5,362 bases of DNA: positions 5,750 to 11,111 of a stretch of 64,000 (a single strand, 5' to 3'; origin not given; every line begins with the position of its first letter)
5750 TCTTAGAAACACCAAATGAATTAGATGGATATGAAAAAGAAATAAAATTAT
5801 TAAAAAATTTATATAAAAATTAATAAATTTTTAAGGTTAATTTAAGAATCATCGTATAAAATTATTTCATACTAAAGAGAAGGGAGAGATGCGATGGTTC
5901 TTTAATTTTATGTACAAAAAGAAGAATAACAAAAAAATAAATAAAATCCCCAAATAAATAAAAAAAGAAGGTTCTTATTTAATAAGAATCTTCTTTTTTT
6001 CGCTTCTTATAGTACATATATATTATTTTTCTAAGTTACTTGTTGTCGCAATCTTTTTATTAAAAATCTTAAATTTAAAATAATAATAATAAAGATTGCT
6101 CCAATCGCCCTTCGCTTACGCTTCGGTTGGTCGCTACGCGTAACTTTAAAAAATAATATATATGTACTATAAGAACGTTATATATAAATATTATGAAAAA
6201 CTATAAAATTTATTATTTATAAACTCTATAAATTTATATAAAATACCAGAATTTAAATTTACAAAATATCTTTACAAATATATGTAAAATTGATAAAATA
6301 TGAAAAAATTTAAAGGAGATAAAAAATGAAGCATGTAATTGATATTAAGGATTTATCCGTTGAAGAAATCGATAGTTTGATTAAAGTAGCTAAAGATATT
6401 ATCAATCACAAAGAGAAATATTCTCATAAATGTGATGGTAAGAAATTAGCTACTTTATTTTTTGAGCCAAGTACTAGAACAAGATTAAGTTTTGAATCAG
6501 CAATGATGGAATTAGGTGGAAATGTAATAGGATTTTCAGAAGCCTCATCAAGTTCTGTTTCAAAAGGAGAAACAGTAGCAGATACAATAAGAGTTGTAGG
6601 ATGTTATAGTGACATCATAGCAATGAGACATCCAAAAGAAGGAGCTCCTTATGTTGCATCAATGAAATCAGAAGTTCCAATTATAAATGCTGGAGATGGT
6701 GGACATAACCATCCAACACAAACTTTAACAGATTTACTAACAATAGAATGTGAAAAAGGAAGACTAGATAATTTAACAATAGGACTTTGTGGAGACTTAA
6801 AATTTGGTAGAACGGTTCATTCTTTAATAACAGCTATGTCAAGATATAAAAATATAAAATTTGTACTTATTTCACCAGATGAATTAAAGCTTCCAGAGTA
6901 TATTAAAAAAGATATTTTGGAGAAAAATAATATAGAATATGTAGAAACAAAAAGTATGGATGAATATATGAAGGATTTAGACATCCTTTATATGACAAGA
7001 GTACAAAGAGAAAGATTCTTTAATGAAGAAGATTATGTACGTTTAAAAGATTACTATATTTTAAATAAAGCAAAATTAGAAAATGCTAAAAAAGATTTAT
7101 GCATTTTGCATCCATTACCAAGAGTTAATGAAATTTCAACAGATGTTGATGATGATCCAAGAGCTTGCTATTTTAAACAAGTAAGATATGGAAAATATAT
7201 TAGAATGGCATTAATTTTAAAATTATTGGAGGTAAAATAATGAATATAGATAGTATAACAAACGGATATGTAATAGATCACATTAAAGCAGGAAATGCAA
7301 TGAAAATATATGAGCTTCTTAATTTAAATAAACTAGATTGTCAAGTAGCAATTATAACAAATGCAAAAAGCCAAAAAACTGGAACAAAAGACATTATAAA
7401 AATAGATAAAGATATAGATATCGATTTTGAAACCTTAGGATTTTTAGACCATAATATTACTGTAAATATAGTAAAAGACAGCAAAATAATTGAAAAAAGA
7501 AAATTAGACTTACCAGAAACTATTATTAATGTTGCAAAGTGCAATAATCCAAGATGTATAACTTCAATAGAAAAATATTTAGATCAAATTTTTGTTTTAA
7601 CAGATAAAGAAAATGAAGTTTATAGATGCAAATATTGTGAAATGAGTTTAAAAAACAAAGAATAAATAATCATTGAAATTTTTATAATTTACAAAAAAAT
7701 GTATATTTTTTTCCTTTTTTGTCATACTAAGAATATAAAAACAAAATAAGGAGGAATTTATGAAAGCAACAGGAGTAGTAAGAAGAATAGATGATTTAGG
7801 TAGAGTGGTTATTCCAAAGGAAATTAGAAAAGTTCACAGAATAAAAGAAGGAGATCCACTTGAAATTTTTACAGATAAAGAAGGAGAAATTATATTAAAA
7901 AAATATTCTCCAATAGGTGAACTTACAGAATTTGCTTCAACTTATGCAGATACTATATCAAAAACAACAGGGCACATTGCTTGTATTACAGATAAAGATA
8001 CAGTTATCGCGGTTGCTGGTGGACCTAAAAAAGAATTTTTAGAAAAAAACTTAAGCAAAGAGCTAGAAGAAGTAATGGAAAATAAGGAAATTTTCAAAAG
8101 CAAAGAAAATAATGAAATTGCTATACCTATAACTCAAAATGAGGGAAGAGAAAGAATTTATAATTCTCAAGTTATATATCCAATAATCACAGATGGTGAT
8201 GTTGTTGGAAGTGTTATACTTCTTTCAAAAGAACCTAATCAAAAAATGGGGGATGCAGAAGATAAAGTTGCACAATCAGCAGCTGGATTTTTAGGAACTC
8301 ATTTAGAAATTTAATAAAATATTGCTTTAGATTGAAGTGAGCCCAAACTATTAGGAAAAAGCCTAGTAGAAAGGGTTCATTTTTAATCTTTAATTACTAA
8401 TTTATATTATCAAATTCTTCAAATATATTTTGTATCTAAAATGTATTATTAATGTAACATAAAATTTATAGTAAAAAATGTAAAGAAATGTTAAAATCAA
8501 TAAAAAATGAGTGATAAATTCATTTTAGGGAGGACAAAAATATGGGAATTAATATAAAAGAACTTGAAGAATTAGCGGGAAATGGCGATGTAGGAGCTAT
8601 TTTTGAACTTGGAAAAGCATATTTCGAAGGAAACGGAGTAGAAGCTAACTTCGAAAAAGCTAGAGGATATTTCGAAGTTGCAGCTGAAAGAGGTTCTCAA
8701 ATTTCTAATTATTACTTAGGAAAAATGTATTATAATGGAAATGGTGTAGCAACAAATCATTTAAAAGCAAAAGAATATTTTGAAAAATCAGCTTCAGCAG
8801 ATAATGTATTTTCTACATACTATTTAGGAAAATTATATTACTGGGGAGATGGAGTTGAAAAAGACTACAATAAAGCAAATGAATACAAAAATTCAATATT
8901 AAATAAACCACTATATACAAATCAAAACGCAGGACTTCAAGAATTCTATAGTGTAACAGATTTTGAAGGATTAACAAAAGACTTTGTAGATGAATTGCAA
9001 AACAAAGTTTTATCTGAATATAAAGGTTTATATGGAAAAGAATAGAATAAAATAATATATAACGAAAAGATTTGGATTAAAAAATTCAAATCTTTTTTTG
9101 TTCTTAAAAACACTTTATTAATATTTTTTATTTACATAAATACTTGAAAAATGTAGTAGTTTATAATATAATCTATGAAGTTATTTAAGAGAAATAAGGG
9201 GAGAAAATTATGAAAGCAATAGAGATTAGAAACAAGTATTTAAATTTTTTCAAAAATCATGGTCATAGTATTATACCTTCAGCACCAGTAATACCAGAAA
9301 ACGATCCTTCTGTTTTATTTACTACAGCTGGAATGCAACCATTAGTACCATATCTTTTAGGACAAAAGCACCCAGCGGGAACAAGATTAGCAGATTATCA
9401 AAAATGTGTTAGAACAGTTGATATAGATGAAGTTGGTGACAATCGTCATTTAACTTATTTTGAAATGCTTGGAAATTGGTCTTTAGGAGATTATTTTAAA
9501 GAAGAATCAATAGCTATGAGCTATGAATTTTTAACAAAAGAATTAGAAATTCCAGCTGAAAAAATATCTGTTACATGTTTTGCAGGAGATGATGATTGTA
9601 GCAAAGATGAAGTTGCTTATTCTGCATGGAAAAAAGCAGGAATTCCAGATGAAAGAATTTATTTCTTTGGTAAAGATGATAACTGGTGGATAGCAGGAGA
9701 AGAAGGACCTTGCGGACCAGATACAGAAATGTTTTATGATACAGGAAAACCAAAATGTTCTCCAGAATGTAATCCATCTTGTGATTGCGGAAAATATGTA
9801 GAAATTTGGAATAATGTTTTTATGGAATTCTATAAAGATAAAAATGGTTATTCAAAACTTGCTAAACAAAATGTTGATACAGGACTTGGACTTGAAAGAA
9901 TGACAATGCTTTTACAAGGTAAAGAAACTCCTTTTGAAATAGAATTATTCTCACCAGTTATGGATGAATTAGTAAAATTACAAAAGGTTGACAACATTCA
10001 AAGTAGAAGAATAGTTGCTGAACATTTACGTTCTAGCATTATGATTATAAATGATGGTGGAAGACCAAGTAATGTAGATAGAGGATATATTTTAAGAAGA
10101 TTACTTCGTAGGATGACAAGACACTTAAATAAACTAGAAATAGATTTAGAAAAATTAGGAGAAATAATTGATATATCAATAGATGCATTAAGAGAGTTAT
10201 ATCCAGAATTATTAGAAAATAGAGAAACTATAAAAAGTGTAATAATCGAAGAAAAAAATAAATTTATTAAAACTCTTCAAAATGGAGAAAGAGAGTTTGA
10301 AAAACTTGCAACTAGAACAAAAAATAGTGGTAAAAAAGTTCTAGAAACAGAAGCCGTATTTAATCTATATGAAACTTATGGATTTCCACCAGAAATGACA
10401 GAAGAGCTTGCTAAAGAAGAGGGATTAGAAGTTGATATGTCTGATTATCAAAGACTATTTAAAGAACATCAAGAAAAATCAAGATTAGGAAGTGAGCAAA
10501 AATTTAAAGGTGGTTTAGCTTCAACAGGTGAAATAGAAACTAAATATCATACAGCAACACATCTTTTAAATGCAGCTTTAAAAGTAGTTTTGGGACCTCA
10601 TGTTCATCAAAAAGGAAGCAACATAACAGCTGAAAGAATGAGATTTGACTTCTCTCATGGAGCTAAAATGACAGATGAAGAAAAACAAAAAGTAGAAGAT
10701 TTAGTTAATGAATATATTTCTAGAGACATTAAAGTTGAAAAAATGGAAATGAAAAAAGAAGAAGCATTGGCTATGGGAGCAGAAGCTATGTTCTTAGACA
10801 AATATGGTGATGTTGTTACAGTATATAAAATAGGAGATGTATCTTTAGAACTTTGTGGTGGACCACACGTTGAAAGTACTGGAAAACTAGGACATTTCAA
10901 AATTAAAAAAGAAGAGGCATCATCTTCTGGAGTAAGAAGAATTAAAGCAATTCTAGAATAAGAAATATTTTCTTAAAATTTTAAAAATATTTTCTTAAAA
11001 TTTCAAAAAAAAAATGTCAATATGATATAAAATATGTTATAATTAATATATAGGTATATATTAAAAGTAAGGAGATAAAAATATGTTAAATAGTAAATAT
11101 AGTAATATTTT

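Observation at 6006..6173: Previously unrecognised structured intergenic repeat: conserved GC-rich asymmetric core nested in copy-specific 34-39-bp palindromic arms (three copies in the window)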

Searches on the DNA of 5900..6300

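Call 7: search_rna_families(source=window, start=5900, end=6300, threshold=evalue, max_evalue=10)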
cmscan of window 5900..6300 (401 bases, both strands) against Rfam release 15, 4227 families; matches with E-value up to 10: 7.
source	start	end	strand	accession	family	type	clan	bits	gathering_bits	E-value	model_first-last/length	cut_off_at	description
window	5960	6000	+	RF00994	mir-1255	Gene; miRNA;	-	22.3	63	0.031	15-52/67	no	mir-1255 microRNA precursor family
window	5956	6000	-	RF04344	Plastid-psbA-3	Cis-reg;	CL00153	22.2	48.4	0.1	1-57/57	no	Plastid-psbA-3 3UTR RNA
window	5964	6000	+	RF04344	Plastid-psbA-3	Cis-reg;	CL00153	21.4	48.4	0.17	1-57/57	no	Plastid-psbA-3 3UTR RNA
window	5960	6000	-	RF00994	mir-1255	Gene; miRNA;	-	20.1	63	0.13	15-52/67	no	mir-1255 microRNA precursor family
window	5955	5996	+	RF02607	AbsR25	Gene; sRNA;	-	16.9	47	1.6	125-164/164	no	Acinetobacter sRNA 25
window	5959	6001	-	RF03483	MIR319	Gene; miRNA;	-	15.3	54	2.3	1-92/92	no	MIR319 microRNA precursor family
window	5955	6006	-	RF03598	MIR6024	Gene; miRNA;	-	14.8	72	4.1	1-99/99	no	MIR6024 microRNA precursor family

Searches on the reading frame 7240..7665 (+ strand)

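Call 39: search_protein_families(library=pfam, proteins=[window:7240-7665:+], max_evalue=0.00001)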
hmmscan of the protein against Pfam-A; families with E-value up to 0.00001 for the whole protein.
window:7240-7665:+ (141 aa): 2 families
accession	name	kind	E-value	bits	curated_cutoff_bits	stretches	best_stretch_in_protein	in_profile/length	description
PF01948.23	PyrI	-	1.1e-28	99.7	25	1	1-89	1-92/93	Aspartate carbamoyltransferase regulatory chain, allosteric domain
PF02748.20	PyrI_C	-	8.8e-14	51.5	23.4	1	95-140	2-46/48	Aspartate carbamoyltransferase regulatory chain, metal binding domain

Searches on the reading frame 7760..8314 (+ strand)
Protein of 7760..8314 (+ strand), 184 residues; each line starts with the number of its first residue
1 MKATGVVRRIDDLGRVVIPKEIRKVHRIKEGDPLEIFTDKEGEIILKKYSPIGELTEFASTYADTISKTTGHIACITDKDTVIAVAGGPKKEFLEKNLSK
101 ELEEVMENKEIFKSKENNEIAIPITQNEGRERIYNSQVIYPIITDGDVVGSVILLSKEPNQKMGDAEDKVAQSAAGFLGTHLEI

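Call 39: search_protein_families(library=pfam, proteins=[window:7760-8314:+], max_evalue=0.00001)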
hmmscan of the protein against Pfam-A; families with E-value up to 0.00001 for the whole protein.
window:7760-8314:+ (184 aa): 2 families
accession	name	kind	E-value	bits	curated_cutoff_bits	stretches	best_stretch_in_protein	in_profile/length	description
PF15714.11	SpoVT_C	-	2.2e-46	157.5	27.5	1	54-183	1-128/128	Stage V sporulation protein T C-terminal, transcription factor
PF04014.23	MazE_antitoxin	-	6.7e-14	52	24.7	1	7-51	1-45/48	Antidote-toxin recognition MazE, bacterial antitoxin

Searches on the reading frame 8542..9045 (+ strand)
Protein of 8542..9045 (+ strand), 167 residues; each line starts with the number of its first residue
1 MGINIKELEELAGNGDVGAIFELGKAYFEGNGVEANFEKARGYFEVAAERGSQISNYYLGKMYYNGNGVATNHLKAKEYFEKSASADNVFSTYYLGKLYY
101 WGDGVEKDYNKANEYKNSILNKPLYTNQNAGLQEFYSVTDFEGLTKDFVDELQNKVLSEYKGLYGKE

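Call 39: search_protein_families(library=pfam, proteins=[window:8542-9045:+], max_evalue=0.00001)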
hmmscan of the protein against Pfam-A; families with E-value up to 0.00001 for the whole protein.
window:8542-9045:+ (167 aa): 1 family
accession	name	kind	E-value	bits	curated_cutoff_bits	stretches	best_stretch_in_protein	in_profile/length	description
PF08238.18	Sel1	-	6.4e-22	77.6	30.7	2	19-52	3-36/36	Sel1 repeat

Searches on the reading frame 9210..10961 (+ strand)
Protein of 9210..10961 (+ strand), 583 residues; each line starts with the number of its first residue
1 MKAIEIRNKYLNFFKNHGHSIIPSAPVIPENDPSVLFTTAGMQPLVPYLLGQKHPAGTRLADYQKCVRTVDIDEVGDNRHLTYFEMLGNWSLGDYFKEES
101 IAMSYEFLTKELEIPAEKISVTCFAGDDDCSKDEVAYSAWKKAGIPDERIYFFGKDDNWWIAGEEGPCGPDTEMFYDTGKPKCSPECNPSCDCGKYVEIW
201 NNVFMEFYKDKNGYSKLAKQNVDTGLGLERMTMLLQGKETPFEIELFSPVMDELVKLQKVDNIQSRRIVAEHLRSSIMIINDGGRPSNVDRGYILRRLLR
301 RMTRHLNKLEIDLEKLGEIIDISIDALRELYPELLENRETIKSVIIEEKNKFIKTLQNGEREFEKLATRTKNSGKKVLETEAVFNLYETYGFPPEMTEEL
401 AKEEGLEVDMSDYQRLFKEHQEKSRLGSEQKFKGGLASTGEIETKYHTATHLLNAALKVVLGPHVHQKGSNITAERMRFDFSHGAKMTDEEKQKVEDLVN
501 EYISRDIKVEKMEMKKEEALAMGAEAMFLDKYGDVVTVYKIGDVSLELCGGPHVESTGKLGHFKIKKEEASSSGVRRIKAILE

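Call 39: search_protein_families(library=pfam, proteins=[window:9210-10961:+], max_evalue=0.00001)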
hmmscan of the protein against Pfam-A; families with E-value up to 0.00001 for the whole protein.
window:9210-10961:+ (583 aa): 2 families
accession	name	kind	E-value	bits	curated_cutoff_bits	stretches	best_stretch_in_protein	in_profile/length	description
PF01411.24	tRNA-synt_2c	-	5.8e-139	464.6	30.3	1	5-432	1-436/552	tRNA synthetases class II (A)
PF07973.19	tRNA_SAD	-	1.6e-18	66.8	24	1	536-578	1-43/44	Threonyl and Alanyl tRNA synthetase second additional domain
